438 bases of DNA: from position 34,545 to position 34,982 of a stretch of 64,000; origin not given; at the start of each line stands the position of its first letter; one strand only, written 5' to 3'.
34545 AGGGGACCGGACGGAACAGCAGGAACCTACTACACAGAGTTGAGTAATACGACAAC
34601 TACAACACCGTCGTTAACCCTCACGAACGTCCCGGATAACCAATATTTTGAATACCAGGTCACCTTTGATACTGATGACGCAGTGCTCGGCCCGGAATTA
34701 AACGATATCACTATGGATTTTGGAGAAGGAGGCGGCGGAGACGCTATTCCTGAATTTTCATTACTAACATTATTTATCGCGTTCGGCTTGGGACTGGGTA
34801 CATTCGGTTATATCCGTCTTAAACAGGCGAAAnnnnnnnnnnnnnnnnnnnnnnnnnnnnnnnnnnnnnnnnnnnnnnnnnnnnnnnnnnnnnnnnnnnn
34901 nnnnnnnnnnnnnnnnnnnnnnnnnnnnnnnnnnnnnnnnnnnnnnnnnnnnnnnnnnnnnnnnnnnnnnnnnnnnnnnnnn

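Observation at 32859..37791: Three tandem secreted LamG/beta-helix proteins share a PEF/PEP-CTERM-like sorting signal; no cognate sortase is recognised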

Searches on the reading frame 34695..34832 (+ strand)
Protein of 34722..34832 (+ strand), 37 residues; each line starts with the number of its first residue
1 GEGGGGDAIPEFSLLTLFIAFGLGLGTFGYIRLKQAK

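Call 5: search_protein_families(library=ncbifam, proteins=[window:34722-34832:+], max_evalue=10)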
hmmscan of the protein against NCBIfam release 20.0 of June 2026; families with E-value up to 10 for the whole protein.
seq(37 aa): 0 families

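Call 6: search_protein_families(library=pfam, proteins=[window:34722-34832:+], max_evalue=10)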
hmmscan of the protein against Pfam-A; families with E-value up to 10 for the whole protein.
seq(37 aa): 0 families

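Call 19: find_homologous_proteins(query=A2, max_evalue=10)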
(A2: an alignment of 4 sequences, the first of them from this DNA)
Query A2 (4 sequences): 170 candidates shared short words with the query, none scored E <= 10.

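Call 36: search_protein_representatives(alignment_id=A1)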
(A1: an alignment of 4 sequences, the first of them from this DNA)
Query: 4 sequences, 40 profile positions. Proteins with E-value up to 0.001 (for the whole library): 12; up to 1e-10: 7; up to 1e-30: 0. The best 12 are listed.
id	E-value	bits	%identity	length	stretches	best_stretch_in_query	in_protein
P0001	3.6e-18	81.0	-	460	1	1-38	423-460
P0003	3.8e-17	77.7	-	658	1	1-39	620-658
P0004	5.8e-14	67.5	-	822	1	4-37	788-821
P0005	6.2e-13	64.2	-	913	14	26-37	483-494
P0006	3.7e-12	61.8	-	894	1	3-38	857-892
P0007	6.0e-12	61.1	-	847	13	21-36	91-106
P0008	8.2e-11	57.4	-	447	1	3-37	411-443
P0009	1.1e-05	41.1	-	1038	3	3-38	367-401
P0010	4.2e-05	39.2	-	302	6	26-35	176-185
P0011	8.5e-05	38.2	-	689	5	25-35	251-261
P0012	1.5e-04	37.4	-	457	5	26-37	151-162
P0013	8.4e-04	35.0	-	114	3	25-37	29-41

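Call 39: find_encoding_contigs(protein=P0015, flank=10000, max_places=5)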
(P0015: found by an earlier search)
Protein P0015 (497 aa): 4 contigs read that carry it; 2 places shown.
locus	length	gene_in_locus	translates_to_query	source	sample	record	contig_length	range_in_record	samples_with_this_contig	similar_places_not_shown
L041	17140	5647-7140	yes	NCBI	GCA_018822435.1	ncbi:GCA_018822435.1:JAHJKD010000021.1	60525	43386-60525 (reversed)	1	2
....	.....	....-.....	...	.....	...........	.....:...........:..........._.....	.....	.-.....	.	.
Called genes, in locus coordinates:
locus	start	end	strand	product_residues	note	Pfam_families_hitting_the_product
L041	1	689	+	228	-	PF02655:ATP-grasp_3 (weak), PF02786:CPSase_L_D2, PF02222:ATP-grasp (weak), PF07478:Dala_Dala_lig_C, PF13535:ATP-grasp_4 (faint)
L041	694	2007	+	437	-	PF13229:Beta_helix (weak)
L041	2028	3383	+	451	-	PF05048:NosD (weak), PF13229:Beta_helix (weak)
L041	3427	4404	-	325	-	PF09721:Exosortase_EpsH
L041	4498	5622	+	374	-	PF13439:Glyco_transf_4, PF13477:Glyco_trans_4_2 (faint), PF13579:Glyco_trans_4_4 (weak), PF00534:Glycos_transf_1, PF13692:Glyco_trans_1_4, PF13524:Glyco_trans_1_2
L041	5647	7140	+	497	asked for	-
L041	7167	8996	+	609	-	-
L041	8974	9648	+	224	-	PF01066:CDP-OH_P_transf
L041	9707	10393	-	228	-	-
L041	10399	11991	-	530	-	PF01663:Phosphodiest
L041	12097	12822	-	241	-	PF01066:CDP-OH_P_transf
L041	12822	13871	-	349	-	PF00465:Fe-ADH, PF13685:Fe-ADH_2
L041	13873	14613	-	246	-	PF00483:NTP_transferase, PF12804:NTP_transf_3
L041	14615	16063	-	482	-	PF01943:Polysacc_synt, PF13440:Polysacc_synt_3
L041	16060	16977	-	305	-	PF00535:Glycos_transf_2, PF10111:Glyco_tranf_2_2 (weak), PF13641:Glyco_tranf_2_3 (weak)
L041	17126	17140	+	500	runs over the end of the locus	PF02366:PMT, PF13231:PMT_2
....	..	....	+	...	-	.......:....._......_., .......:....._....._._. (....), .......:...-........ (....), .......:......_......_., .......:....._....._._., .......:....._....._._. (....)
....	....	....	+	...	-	-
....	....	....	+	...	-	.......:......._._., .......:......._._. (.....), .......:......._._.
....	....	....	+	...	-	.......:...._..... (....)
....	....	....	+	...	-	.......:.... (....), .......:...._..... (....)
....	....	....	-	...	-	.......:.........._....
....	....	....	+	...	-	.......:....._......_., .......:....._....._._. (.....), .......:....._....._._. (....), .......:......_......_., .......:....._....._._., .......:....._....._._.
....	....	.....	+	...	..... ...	-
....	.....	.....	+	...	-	-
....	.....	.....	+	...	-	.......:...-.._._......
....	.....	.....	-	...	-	-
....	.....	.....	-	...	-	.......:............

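Call 40: find_encoding_contigs(protein=P0006, flank=10000, max_places=5)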
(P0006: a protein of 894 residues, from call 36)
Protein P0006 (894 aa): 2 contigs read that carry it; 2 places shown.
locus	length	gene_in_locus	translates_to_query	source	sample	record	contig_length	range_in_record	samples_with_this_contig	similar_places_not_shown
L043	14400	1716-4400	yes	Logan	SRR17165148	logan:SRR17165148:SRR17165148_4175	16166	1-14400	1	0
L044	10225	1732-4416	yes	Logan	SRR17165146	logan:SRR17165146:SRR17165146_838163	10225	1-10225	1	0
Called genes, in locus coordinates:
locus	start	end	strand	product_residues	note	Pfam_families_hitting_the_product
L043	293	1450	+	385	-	PF13229:Beta_helix (weak), PF05048:NosD (weak)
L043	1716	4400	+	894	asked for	PF13229:Beta_helix (faint)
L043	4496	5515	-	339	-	PF09721:Exosortase_EpsH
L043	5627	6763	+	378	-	PF13439:Glyco_transf_4 (weak), PF00534:Glycos_transf_1, PF13692:Glyco_trans_1_4, PF13524:Glyco_trans_1_2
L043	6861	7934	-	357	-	-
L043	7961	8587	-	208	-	-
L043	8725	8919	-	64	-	-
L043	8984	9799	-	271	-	PF00950:ABC-3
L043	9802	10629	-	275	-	PF00005:ABC_tran, PF02463:SMC_N, PF13304:AAA_21 (weak)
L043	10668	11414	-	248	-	PF01061:ABC2_membrane, PF12698:ABC2_membrane_3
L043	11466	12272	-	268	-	PF00005:ABC_tran, PF13304:AAA_21 (faint)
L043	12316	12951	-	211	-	-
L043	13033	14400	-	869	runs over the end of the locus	PF02415:Chlam_PMP (faint), PF16403:Bact_surface_Ig-like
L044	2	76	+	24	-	?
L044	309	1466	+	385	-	PF13229:Beta_helix (weak), PF05048:NosD (weak)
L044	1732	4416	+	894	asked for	PF13229:Beta_helix (faint)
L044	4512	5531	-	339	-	PF09721:Exosortase_EpsH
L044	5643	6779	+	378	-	PF13439:Glyco_transf_4 (weak), PF00534:Glycos_transf_1, PF13692:Glyco_trans_1_4, PF13524:Glyco_trans_1_2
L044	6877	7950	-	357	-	-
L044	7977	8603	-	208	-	-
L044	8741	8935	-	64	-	-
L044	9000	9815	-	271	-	PF00950:ABC-3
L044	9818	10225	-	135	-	?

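Call 42: find_homologous_proteins(query=L043:4496-5515:-, max_evalue=0.001)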
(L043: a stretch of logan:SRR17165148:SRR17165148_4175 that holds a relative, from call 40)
Query L043:4496-5515:- (339 aa): 31 proteins with E <= 0.001 among 6822 candidates.
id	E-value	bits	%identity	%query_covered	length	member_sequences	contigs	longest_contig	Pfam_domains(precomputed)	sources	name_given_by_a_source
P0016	1.2e-217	740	100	100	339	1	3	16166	PF09721.16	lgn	-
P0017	1.2e-121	424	60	97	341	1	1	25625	PF09721.16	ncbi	ncbi:MAG: archaeosortase/exosortase family protein [Candidatus Kerfeldbacteria bacterium]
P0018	1.7e-105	371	58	96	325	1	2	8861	PF09721.16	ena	-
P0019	3.3e-103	364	56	96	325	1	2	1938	PF09721.16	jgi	-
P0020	1.8e-100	355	56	96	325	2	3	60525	PF09721.16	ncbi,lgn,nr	ncbi:exosortase/archaeosortase family protein [Patescibacteria group bacterium]|nr:exosortase/archae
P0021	2.2e-98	348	55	96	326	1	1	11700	PF09721.16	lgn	-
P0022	3.2e-56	209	41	92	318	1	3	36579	PF09721.16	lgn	-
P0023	1.5e-28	118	37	53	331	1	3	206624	PF09721.16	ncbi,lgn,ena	ncbi:MAG: archaeosortase/exosortase family protein [Nanoarchaeota archaeon]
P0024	4.7e-27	113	41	52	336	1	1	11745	PF09721.16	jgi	jgi:exosortase/archaeosortase family protein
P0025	8.9e-27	112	32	67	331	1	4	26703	PF09721.16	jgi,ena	-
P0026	2.5e-26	111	29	82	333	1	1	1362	PF09721.16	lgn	-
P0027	8.5e-26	109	37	56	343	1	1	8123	PF09721.16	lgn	-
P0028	9.4e-26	109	36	54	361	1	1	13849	PF09721.16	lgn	-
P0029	9.6e-26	109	38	55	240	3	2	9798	PF09721.16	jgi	jgi:exosortase/archaeosortase family protein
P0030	2.3e-25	108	32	67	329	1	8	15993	PF09721.16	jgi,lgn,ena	-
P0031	3.1e-24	104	33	55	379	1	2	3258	PF09721.16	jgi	-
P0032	4.0e-24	104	34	49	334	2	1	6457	PF09721.16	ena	-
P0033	4.4e-24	103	32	75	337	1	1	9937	PF09721.16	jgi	jgi:exosortase/archaeosortase family protein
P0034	1.2e-23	102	37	55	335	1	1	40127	PF09721.16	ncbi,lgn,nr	ncbi:MAG: hypothetical protein KatS3mg002_1539 [Candidatus Woesearchaeota archaeon]|nr:MAG: hypothet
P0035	1.8e-22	98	31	89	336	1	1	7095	PF09721.16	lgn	-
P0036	2.2e-22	98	36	54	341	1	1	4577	PF09721.16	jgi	jgi:exosortase/archaeosortase family protein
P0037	3.1e-22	97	36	54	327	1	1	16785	PF09721.16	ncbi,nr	ncbi:archaeosortase/exosortase family protein [Candidatus Woesearchaeota archaeon]|nr:archaeosortase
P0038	4.5e-22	97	31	76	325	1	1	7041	PF09721.16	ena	-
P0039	7.0e-22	96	36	54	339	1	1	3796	PF09721.16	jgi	jgi:exosortase/archaeosortase family protein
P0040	2.2e-21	95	31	76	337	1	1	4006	PF09721.16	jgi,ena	-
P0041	5.5e-21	93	33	60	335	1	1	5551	PF09721.16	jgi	jgi:exosortase/archaeosortase family protein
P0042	1.7e-17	82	24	76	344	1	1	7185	PF09721.16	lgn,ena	-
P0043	1.7e-15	75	31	47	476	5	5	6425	PF09721.16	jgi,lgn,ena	-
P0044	2.9e-10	58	32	47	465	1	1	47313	PF09721.16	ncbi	-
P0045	3.2e-6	45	27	46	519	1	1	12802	PF09721.16,PF02517.22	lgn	-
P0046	2.3e-5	42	39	29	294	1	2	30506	PF09721.16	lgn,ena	-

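Call 43: search_protein_families(library=ncbifam, proteins=[L043:4496-5515:-, L041:3427-4404:-, L043:5627-6763:+, L041:7167-8996:+], max_evalue=0.1)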
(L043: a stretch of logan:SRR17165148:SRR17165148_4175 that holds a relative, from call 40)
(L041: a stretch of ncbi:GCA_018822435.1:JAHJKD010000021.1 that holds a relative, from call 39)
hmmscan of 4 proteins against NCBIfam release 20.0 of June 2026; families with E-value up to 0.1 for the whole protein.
L043:4496-5515:- (339 aa): 11 families
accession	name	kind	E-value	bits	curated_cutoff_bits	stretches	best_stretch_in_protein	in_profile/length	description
TIGR03762.1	archaeo_artC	exception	7.7e-19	68.6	100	1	155-305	121-271/274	archaeosortase C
TIGR04178.1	exo_archaeo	signature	6.5e-16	58.4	23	1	214-305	2-91/97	exosortase/archaeosortase family protein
TIGR04162.1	exo_VPEID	exception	4.6e-14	52.3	150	1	151-297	144-290/516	exosortase E/protease, VPEID-CTERM system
TIGR02602.1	8TM_EpsH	subfamily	1.4e-07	31.3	105.55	1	117-307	52-238/241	exosortase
NF035943.2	exosort_XrtV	exception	3.9e-07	29.6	313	1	133-298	99-255/270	exosortase V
NF046081.1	exosort_XrtX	exception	5.8e-07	29.6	170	1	153-305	13-157/168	exosortase X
TIGR04489.1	exosort_XrtO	exception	8.6e-06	24.8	250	1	212-318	162-266/451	exosortase O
TIGR04287.1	exosort_XrtK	exception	1.8e-05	24.3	55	1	212-311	61-160/163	exosortase K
TIGR04124.1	archaeo_artE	exception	3.7e-05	23.8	95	1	159-297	17-138/153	archaeosortase family protein ArtE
TIGR03109.2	exosort_XrtA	exception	7.8e-05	22.2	208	1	59-307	39-257/261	exosortase A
TIGR04152.1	exosort_VPLPA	exception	0.00014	21.1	400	1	182-306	122-239/486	VPLPA-CTERM-specific exosortase XrtD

L041:3427-4404:- (325 aa): 9 families
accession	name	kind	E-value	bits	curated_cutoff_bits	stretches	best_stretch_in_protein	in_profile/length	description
TIGR04178.1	exo_archaeo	signature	9.7e-14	51.4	23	1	213-305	2-92/97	exosortase/archaeosortase family protein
TIGR03762.1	archaeo_artC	exception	3.6e-13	50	100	1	156-304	123-271/274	archaeosortase C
TIGR04162.1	exo_VPEID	exception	1.8e-10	40.4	150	1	55-296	45-290/516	exosortase E/protease, VPEID-CTERM system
TIGR02602.1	8TM_EpsH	subfamily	3.4e-10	39.8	105.55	1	186-304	124-236/241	exosortase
TIGR04489.1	exosort_XrtO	exception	4.5e-07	29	250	1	214-305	165-255/451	exosortase O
TIGR03109.2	exosort_XrtA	exception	1.4e-05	24.7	208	1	129-304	80-255/261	exosortase A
NF035943.2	exosort_XrtV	exception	3.3e-05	23.3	313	1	119-298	85-256/270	exosortase V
TIGR04152.1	exosort_VPLPA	exception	6.3e-05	22.2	400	1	185-302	125-236/486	VPLPA-CTERM-specific exosortase XrtD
NF033770.1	exosort_XrtT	exception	0.00022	19.9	250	1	213-292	170-251/472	exosortase T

L043:5627-6763:+ (378 aa): 28 families (the best 25 are shown)
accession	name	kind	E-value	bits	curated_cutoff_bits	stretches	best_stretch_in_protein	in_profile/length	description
TIGR04063.1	stp3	hypoth_equivalog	2.8e-17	62.7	442.05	1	182-369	206-387/397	TIGR04063 family PEP-CTERM/XrtA system glycosyltransferase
NF038298.1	EPS_HpsO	equivalog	4.5e-12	45.4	575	1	192-369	204-379/388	hormogonium polysaccharide biosynthesis glycosyltransferase HpsO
NF041876.1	EPS_EpsE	equivalog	1.9e-11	43.9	400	1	180-352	205-370/389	exopolysaccharide biosynthesis GT4 family glycosyltransferase EpsE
TIGR03999.1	thiol_BshA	equivalog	3.8e-09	35.9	273.7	1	190-372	200-368/375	N-acetyl-alpha-D-glucosaminyl L-malate synthase BshA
TIGR03088.1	stp2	hypoth_equivalog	4e-08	32.7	409.05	1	293-369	287-365/374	TIGR03088 family PEP-CTERM/XrtA system glycosyltransferase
TIGR03087.1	stp1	hypoth_equivalog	7.7e-08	31.9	316.65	1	166-375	195-395/397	TIGR03087 family PEP-CTERM/XrtA system glycosyltransferase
TIGR04047.1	MSMEG_0565_glyc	hypoth_equivalog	1.1e-07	31.3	259.85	1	293-367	291-364/373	MSMEG_0565 family glycosyltransferase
NF007640.0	PRK10307.1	subfamily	1.3e-07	30.9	276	1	192-376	232-406/411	WcaI family glycosyltransferase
TIGR04005.1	wcaL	equivalog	5.2e-07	28.9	537.6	1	190-342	223-369/406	colanic acid biosynthesis glycosyltransferase WcaL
NF047881.1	glyco_SdgB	exception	7.3e-07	28.2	800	1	172-374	302-493/496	serine-aspartate repeat adhesin O-glycosyltransferase SdgB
NF053787.1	GlcN_PG_synth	equivalog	7.4e-07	28.3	480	1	294-376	277-358/361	N-acetylglucosaminyl phosphatidylglycerol synthase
NF047880.1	glyco_SdgA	exception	2.7e-06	26.2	800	1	190-369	316-482/488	serine-aspartate repeat adhesin O-glycosyltransferase SdgA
NF047676.1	TeichurnBiosyTuaH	equivalog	3.5e-06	26.2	550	1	212-370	233-380/384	teichuronic acid biosynthesis protein TuaH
TIGR03449.1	mycothiol_MshA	equivalog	6.5e-06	25.3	462.5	1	193-372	224-398/406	D-inositol-3-phosphate glycosyltransferase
NF041010.1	glycosy_Agl16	equivalog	1.8e-05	23.8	575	1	292-371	267-345/352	glycosylation protein Agl16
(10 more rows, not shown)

L041:7167-8996:+ (609 aa): 2 families
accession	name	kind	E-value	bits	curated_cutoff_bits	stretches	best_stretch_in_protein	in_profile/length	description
NF050013.1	HpsJ_like_A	equivalog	0.014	15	140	1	237-298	46-107/217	HpsJ-like protein, cyanoexosortase A-associated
NF042931.1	SAG1386_EF1546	equivalog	0.064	13.3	80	1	256-312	20-76/158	SAG1386/EF1546 family surface-associated protein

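Call 44: list_cluster_members(proteins=[P0017, P0020, P0018, P0022, P0023])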
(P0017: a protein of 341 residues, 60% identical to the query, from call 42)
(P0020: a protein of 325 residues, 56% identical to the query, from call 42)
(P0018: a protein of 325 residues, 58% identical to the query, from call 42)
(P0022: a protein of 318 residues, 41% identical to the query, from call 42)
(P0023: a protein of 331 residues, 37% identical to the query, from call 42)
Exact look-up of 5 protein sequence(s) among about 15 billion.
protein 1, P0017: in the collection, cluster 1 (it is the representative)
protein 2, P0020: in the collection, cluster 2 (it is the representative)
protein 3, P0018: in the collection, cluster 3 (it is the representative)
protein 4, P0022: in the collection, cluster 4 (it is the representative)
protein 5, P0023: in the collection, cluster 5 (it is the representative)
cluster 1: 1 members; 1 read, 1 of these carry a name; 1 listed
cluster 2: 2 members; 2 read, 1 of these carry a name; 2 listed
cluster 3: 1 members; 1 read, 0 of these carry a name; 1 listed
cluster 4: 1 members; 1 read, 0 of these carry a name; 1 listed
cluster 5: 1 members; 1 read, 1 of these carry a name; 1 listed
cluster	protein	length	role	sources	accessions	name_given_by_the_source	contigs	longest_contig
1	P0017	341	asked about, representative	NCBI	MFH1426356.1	MAG: archaeosortase/exosortase family protein [Candidatus Kerfeldbacteria bacterium]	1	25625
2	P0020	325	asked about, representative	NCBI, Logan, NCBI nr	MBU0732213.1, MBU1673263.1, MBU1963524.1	exosortase/archaeosortase family protein [Patescibacteria group bacterium]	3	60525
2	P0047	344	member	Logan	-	-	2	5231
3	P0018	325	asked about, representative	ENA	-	-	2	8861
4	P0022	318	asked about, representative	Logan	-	-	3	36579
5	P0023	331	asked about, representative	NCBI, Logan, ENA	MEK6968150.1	MAG: archaeosortase/exosortase family protein [Nanoarchaeota archaeon]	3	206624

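Call 49: find_related_loci(query=A4, collection=metagenome_contigs, flank=10000)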
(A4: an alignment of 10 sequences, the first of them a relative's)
Query A4 (341 aa) in metagenome_contigs; peptide patterns used: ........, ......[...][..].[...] (x = any residue, [..] = any of these).
600 stretches matched a pattern (row limit reached: there are more); 16 encode a relative of the query (tblastn E <= 1e-3); 16 distinct loci.
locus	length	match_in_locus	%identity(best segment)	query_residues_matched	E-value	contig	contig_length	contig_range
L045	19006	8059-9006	31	5-313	2e-35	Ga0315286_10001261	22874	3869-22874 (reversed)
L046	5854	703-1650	31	5-313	2e-35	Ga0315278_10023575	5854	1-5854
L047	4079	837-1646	30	71-340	3e-31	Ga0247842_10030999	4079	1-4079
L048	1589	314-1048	32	64-313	3e-31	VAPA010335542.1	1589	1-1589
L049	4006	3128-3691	35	137-320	1e-27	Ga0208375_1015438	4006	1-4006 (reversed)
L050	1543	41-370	45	202-311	8e-28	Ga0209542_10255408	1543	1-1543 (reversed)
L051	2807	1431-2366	30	11-319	3e-27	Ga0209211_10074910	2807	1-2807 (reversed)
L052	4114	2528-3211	31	83-310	2e-25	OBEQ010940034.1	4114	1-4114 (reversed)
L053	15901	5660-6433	30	60-319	3e-25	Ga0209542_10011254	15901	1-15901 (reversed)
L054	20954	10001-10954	29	15-327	3e-32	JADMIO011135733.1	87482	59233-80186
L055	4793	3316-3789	37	171-328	8e-25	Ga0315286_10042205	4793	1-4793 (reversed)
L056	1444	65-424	41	205-323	7e-24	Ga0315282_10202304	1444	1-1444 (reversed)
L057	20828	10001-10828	27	34-294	1e-19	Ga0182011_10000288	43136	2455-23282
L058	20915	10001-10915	27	4-315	1e-18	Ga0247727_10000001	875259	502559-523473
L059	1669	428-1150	28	70-306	1e-18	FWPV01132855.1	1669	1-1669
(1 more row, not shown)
